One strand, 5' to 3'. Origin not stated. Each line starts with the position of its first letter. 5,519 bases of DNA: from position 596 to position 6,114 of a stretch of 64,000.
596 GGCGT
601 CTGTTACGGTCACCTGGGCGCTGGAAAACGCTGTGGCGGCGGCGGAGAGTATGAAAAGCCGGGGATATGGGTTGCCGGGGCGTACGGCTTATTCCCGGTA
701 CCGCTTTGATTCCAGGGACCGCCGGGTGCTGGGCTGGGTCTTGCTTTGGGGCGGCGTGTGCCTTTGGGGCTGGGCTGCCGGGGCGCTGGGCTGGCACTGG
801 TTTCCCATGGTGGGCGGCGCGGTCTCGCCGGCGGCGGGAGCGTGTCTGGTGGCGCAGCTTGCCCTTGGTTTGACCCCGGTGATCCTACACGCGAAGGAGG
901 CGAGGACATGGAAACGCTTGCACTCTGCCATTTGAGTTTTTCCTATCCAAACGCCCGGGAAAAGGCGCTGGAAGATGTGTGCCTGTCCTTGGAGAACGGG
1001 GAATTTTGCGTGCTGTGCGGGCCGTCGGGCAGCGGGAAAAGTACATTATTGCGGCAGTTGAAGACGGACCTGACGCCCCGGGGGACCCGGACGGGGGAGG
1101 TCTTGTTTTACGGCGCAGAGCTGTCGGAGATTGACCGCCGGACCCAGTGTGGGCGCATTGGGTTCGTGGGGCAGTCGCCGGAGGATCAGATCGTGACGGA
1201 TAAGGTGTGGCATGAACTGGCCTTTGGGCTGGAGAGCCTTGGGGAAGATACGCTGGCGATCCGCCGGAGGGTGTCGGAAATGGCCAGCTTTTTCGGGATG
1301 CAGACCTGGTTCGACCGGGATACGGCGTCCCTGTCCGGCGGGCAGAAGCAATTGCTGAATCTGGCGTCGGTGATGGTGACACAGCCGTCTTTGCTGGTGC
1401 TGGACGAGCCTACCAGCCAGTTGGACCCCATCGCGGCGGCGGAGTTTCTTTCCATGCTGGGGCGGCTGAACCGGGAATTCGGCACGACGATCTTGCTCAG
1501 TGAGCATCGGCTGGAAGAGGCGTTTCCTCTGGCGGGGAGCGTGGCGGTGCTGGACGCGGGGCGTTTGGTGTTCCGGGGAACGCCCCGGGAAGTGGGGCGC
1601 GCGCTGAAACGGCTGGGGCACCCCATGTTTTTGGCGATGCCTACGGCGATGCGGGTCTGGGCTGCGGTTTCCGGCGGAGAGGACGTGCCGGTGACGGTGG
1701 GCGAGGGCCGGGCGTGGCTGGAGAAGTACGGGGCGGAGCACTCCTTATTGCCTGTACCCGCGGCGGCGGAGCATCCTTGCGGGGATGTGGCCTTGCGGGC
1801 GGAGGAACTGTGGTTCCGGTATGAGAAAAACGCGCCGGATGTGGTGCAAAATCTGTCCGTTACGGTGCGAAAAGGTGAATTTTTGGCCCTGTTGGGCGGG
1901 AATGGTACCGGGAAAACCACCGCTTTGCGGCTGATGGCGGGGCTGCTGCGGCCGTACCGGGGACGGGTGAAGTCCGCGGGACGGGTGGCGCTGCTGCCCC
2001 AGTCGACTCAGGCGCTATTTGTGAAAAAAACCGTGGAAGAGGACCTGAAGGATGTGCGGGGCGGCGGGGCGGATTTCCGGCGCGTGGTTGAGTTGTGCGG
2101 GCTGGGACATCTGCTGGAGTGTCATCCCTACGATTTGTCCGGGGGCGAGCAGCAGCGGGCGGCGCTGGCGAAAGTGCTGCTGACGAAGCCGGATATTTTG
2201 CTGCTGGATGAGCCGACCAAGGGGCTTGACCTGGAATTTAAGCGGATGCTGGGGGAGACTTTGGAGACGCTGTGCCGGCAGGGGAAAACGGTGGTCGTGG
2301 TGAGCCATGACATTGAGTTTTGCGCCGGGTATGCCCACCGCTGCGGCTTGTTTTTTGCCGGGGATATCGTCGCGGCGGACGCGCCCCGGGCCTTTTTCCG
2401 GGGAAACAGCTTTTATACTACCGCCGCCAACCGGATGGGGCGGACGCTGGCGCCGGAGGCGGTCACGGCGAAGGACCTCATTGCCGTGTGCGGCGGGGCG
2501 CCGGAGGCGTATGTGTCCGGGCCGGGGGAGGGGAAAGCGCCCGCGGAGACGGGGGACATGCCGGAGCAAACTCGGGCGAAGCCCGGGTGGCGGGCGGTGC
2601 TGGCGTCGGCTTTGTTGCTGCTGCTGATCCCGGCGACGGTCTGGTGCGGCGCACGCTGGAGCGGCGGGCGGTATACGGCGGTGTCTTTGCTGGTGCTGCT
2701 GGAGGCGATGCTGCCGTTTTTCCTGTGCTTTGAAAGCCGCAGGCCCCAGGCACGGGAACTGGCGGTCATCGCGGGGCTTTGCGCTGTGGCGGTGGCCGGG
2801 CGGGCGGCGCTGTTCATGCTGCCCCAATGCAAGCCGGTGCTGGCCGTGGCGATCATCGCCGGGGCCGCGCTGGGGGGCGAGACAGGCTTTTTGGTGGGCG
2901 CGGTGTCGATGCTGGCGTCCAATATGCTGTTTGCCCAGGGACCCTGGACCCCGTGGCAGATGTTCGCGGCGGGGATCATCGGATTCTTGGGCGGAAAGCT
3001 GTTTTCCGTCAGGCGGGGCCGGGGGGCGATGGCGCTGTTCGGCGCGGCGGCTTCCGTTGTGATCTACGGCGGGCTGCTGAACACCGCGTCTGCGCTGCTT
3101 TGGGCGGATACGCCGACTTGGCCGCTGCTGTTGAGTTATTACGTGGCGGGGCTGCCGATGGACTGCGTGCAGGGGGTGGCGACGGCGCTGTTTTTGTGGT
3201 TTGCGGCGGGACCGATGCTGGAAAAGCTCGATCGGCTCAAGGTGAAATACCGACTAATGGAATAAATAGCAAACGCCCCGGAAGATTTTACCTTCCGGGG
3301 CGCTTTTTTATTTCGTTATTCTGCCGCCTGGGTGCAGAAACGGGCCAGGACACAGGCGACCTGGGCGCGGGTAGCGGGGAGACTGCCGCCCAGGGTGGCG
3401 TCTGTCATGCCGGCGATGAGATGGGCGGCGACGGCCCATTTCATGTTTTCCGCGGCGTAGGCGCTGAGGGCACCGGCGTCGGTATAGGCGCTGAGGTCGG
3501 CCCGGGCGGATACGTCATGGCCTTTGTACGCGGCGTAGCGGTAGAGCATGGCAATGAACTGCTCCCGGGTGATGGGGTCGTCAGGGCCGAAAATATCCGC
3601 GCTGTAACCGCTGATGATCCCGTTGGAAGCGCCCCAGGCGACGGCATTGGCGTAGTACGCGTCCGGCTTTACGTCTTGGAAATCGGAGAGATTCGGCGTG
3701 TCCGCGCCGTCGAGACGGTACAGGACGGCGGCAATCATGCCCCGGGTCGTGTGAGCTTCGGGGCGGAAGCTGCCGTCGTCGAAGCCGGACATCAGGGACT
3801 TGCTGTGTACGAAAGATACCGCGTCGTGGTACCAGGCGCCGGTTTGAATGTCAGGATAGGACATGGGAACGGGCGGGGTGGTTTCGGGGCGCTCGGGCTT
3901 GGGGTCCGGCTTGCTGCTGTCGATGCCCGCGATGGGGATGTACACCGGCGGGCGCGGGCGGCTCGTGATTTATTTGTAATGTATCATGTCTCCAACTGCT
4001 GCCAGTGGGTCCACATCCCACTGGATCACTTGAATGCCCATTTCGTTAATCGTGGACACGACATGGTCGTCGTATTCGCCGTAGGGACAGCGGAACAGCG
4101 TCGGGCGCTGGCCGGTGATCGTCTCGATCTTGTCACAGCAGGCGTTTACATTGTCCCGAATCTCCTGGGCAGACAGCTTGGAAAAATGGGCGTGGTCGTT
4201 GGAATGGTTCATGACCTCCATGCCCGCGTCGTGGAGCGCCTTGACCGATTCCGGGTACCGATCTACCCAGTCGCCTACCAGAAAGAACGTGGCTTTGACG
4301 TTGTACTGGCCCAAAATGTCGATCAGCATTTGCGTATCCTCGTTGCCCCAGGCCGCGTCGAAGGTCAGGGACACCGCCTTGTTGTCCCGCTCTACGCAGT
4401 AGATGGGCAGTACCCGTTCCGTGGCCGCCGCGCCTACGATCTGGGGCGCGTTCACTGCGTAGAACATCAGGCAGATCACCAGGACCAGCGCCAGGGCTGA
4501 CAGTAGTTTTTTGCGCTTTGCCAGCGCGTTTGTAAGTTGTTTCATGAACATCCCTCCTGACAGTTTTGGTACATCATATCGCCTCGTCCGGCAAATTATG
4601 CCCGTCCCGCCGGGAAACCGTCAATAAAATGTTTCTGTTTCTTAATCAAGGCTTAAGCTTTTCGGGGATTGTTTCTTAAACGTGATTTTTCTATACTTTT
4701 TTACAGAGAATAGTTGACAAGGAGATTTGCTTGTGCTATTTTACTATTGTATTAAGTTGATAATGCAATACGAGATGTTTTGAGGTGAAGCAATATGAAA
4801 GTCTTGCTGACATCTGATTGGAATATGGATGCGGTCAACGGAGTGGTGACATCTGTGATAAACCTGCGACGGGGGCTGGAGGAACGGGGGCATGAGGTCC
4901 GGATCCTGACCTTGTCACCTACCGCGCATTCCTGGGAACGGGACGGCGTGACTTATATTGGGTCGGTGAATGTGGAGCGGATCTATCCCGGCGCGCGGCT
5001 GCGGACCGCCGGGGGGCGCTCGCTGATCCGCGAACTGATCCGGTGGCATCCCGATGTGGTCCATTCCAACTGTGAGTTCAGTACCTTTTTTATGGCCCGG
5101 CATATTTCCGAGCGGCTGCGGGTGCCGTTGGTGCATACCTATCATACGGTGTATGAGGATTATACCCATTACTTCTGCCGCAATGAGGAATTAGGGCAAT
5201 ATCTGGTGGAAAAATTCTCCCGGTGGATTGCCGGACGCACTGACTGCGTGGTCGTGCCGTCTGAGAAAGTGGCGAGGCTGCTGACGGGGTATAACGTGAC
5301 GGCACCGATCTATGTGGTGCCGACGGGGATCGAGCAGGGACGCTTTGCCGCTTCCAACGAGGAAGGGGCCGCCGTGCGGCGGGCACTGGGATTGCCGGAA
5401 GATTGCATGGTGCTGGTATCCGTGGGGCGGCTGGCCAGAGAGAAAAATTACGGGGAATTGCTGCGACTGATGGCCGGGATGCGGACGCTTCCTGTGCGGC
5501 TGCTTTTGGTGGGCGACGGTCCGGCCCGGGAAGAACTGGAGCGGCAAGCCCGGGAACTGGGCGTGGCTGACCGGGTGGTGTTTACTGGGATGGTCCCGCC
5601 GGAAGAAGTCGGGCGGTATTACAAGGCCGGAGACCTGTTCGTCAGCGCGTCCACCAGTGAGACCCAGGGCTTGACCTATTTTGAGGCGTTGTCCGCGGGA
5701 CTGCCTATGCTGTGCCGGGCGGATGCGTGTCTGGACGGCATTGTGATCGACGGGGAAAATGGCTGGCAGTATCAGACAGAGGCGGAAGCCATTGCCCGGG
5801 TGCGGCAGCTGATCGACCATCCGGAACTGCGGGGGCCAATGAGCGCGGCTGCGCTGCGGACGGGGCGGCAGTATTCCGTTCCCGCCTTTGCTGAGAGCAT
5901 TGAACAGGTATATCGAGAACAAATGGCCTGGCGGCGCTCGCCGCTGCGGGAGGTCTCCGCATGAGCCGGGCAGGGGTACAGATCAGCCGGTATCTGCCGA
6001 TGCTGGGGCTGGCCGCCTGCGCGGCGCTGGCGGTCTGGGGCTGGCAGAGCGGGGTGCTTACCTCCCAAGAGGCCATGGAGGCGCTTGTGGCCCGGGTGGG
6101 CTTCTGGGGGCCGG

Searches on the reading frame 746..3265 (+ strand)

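Call 83: search_protein_families(library=pfam, proteins=[window:746-3265:+], max_evalue=0.00001)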
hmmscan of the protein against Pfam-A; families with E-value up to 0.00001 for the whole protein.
window:746-3265:+ (839 aa): 11 families
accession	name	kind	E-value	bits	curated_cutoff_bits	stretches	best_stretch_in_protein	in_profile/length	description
PF00005.33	ABC_tran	-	5.6e-53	179.7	25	2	367-491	1-136/137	ABC transporter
PF13304.12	AAA_21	-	5.4e-18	66.5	27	0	450-525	224-302/304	AAA domain, putative AbiEii toxin, Type IV TA system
PF02463.25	SMC_N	-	2.4e-09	37.4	40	0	86-244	25-189/220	RecF/RecN/SMC N terminal domain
PF13401.12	AAA_22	-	1.3e-08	35.6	27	0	85-249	5-118/130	AAA domain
PF25199.1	nSTAND_NTPase5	-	2.1e-08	34.6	34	0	80-113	36-67/145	Novel STAND NTPase 5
PF13481.12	AAA_25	-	2.5e-08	34.2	27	0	82-152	30-108/195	AAA domain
PF13191.12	AAA_16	-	7.3e-08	33.5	32.6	0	83-115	17-57/167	AAA ATPase domain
PF13555.12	AAA_29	-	8.6e-07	29.1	27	0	83-113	20-50/61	P-loop containing region of AAA domain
PF20703.3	nSTAND1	-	3.4e-06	27.4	27.1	0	71-103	19-51/379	Novel STAND NTPase 1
PF03193.22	RsgA_GTPase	-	6.5e-06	26.5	30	0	72-109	94-130/174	RsgA GTPase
PF20720.3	nSTAND3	-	9.7e-06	25.8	27.2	0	73-114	5-46/155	Novel STAND NTPase 3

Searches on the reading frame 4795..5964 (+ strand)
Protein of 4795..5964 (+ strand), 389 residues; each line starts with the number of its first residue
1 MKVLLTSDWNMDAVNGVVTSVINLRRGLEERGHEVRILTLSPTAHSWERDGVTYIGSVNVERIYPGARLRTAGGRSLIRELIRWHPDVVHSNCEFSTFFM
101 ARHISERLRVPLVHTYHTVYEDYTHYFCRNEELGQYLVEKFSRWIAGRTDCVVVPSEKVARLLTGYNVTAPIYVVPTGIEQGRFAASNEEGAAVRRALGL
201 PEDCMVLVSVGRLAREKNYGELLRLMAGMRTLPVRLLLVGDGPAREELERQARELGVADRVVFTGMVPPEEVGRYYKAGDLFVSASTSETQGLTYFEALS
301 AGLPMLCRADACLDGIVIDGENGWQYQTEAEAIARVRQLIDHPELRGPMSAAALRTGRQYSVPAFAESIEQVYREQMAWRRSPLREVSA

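Call 83: search_protein_families(library=pfam, proteins=[window:4795-5964:+], max_evalue=0.00001)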
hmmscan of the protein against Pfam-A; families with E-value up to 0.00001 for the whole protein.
window:4795-5964:+ (389 aa): 5 families
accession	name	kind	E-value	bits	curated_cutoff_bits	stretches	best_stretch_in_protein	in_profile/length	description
PF13439.12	Glyco_transf_4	-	3.2e-34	118.8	28.5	1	14-180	1-167/170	Glycosyltransferase Family 4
PF00534.26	Glycos_transf_1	-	7.5e-29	100.9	26.4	1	195-353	6-169/172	Glycosyl transferases group 1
PF13692.12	Glyco_trans_1_4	-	3.4e-24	86.2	27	1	206-340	3-140/142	Glycosyl transferases group 1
PF13579.12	Glyco_trans_4_4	-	3.4e-22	79.9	29.7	1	15-178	1-158/158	Glycosyl transferase 4-like domain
PF13524.12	Glyco_trans_1_2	-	5.3e-09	36.6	25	1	235-361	16-134/144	Glycosyl transferase-like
